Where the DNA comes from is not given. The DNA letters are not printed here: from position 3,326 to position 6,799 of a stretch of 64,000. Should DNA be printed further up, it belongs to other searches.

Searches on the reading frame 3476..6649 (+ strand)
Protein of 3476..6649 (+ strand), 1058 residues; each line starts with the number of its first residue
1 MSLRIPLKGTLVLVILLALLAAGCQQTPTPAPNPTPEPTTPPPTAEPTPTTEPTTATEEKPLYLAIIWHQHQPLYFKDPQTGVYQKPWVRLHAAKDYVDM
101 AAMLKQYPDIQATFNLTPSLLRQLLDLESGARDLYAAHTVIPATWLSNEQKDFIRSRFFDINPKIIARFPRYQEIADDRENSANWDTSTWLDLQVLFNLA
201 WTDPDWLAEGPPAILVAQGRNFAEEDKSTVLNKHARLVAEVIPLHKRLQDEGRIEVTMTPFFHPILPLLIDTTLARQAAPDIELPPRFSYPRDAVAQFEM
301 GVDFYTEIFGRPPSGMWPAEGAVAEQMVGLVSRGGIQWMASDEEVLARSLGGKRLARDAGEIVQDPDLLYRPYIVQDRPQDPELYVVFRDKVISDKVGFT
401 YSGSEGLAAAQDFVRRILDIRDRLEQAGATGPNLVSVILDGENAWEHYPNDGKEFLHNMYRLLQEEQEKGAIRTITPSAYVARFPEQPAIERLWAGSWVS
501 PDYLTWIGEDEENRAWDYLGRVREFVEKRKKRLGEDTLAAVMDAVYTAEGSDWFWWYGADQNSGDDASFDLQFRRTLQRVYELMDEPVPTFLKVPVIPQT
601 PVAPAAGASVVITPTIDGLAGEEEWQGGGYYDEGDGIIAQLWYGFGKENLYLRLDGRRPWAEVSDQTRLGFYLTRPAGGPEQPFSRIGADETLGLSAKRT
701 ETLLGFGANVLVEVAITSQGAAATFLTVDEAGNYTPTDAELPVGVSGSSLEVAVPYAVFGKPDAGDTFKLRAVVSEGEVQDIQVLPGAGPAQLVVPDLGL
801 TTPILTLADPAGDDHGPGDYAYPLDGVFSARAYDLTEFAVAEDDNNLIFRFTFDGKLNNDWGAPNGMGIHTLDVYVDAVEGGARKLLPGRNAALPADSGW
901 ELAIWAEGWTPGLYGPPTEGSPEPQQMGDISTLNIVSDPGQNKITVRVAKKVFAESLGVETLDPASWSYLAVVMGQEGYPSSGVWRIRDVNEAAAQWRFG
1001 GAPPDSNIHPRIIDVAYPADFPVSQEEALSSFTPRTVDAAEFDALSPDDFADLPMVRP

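Call 32: search_protein_families(library=pfam, proteins=[window:3476-6649:+], max_evalue=0.00001)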
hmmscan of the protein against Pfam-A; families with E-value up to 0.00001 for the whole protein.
window:3476-6649:+ (1058 aa): 2 families
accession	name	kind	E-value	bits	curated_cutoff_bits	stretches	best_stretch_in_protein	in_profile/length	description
PF03065.20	Glyco_hydro_57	-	3.5e-58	197.7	21.2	1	65-487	1-285/291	Glycosyl hydrolase family 57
PF09985.14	Glucodextran_C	-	4.3e-52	177.3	22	1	804-1036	1-220/228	C-terminal binding-module, SLH-like, of glucodextranase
